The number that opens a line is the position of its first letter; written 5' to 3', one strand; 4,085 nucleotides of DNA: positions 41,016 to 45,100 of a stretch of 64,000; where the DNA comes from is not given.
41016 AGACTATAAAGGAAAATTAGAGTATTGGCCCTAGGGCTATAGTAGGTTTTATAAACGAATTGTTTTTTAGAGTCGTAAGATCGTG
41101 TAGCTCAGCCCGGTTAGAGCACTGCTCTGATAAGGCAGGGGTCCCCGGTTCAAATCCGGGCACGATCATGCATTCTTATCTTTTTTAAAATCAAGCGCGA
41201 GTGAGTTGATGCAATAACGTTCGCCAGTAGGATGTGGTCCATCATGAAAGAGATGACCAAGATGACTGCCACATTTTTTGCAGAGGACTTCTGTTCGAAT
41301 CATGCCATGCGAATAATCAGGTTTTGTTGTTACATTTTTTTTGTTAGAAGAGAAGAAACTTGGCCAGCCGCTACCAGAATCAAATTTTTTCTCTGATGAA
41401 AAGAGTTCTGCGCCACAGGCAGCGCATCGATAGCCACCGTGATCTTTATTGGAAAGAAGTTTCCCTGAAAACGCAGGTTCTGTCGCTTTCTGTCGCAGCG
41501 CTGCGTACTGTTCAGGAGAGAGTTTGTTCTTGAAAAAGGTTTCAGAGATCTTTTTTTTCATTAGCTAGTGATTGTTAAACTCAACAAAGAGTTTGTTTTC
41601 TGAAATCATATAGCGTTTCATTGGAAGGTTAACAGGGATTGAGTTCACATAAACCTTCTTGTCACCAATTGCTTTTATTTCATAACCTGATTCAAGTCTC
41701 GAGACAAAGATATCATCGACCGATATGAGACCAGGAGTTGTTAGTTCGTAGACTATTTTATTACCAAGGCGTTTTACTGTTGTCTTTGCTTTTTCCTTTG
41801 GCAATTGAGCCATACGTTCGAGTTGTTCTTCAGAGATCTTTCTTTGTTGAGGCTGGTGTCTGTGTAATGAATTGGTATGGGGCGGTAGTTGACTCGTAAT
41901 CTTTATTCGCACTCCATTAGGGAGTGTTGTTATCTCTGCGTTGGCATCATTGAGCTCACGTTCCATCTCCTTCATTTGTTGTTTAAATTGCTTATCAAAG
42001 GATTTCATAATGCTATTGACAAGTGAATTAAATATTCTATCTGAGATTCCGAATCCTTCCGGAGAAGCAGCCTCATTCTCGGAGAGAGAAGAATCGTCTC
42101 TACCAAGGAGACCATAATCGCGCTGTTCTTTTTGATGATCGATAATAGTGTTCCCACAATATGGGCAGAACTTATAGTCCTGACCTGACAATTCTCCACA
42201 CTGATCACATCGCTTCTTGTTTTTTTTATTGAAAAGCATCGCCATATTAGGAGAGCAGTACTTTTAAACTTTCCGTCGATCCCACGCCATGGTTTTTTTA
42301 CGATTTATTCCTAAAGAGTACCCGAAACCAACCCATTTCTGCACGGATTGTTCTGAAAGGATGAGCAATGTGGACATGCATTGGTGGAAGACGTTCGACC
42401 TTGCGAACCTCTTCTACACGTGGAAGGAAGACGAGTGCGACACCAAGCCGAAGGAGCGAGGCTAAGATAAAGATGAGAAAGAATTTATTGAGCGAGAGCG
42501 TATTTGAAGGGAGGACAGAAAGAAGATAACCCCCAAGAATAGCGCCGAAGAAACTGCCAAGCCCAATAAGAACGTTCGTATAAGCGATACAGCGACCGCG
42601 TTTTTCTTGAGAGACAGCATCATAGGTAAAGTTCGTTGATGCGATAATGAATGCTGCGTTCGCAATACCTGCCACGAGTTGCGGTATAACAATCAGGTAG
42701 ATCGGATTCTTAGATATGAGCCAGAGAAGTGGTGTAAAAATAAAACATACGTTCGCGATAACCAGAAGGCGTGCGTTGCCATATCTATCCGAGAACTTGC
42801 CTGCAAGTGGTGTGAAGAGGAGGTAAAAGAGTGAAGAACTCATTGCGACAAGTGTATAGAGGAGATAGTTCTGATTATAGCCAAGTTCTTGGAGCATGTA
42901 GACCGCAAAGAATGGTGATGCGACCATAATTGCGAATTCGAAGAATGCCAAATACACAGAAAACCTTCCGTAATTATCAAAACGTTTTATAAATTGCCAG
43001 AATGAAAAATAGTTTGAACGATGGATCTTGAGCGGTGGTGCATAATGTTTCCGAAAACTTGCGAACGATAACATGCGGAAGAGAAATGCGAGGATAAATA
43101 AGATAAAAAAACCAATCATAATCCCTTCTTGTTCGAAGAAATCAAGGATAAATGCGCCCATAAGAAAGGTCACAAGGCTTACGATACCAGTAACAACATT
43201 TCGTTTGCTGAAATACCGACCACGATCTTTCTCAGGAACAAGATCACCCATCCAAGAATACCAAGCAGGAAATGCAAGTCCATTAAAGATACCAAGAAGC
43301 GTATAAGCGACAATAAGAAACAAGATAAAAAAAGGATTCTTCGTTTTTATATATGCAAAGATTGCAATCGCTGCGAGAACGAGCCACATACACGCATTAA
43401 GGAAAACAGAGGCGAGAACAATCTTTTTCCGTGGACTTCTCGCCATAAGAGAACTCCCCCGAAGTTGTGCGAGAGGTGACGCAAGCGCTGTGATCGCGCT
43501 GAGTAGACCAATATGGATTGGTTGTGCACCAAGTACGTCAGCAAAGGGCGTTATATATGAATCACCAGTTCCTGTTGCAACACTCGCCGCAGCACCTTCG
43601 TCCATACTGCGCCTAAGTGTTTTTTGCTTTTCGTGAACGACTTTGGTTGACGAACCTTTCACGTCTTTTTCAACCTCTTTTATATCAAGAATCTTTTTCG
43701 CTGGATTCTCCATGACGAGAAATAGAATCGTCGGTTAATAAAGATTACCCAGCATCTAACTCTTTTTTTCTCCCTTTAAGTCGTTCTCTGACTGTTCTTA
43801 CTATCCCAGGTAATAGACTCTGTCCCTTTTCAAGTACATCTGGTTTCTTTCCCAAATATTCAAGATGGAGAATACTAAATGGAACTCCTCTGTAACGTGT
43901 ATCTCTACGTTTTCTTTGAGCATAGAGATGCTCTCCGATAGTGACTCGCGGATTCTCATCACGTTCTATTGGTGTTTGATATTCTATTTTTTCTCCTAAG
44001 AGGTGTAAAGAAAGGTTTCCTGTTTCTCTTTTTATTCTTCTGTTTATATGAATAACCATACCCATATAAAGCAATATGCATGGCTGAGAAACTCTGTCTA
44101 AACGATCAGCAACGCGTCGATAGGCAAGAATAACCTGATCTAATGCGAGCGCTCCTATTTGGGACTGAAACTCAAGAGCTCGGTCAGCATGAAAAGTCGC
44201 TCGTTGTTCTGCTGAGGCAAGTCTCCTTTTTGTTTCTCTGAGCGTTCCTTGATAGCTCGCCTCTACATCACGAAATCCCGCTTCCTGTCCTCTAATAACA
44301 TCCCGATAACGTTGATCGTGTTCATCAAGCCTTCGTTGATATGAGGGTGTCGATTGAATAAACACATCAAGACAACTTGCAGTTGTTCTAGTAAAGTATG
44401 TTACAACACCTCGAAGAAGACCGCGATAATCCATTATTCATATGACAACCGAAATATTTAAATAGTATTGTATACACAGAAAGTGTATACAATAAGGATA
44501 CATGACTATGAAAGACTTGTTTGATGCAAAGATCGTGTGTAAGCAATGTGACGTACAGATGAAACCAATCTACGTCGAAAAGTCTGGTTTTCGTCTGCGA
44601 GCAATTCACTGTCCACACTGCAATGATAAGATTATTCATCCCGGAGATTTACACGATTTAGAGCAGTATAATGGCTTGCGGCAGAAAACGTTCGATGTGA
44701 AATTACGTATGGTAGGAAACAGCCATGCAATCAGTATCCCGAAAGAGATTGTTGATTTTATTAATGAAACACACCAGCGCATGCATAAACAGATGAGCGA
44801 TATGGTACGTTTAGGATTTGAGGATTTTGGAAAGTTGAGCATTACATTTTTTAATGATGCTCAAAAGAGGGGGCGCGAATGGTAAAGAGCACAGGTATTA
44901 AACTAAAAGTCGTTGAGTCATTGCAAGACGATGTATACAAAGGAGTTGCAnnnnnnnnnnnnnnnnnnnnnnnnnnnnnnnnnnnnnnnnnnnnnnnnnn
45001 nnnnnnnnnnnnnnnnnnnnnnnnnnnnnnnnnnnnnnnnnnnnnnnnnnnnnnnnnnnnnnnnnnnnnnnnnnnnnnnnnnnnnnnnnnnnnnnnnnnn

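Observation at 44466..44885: Small Zn-ribbon/AbrB-like protein translationally coupled to CDC48 behind a 12-bp-arm palindrome, a candidate CDC48 adaptor or autoregulated partner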

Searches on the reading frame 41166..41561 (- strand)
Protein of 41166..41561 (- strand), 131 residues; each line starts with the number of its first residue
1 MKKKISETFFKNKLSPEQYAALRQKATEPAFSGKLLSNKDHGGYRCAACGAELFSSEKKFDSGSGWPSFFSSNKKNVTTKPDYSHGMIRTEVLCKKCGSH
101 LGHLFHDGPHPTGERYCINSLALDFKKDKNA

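Call 46: search_protein_families(library=pfam, proteins=[window:41166-41561:-], max_evalue=0.01)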
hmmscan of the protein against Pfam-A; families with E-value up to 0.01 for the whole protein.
window:41166-41561:- (131 aa): 5 families
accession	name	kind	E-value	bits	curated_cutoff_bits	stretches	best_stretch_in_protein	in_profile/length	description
PF01641.26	SelR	-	1.6e-48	163.9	24.9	1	14-127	1-116/116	SelR domain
PF24046.1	At4g08330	-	9.3e-06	26.2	27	1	88-112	75-99/129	At4g08330 beta-tent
PF08271.17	Zn_Ribbon_TF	-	0.00034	20.5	29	0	35-67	11-41/43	TFIIB zinc-binding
PF03226.21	Yippee-Mis18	-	0.0054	17.3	26.6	0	45-111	4-78/108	Yippee zinc-binding/DNA-binding /Mis18, centromere assembly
PF24458.1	DUF7573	-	0.0063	16.9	30.2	0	41-52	9-20/39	Domain of unknown function (DUF7573)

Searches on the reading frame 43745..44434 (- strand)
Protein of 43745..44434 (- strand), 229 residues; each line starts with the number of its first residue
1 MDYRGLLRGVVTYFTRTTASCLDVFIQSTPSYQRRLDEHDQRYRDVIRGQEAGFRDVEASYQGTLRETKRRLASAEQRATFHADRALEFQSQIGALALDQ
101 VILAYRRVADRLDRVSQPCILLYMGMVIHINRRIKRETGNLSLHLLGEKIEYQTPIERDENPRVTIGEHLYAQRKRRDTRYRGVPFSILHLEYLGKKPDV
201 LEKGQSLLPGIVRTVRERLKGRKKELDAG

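Call 3: search_protein_families(library=pfam, proteins=[window:43745-44434:-], max_evalue=1)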
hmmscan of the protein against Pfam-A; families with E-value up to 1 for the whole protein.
window:43745-44434:- (229 aa): 0 families

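Call 4: search_protein_families(library=ncbifam, proteins=[window:43745-44434:-], max_evalue=1)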
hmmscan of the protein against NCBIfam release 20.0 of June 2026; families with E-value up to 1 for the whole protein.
window:43745-44434:- (229 aa): 0 families

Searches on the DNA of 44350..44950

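Call 71: search_rna_families(source=window, start=44350, end=44950, threshold=evalue, max_evalue=1)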
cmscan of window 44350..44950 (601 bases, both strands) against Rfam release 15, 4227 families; matches with E-value up to 1: 1.
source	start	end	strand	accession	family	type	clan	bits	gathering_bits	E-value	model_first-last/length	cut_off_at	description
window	44372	44471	+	RF02732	JA04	Gene; sRNA;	-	24.8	81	0.28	1-81/81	no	Aggregatibacter sRNA JA04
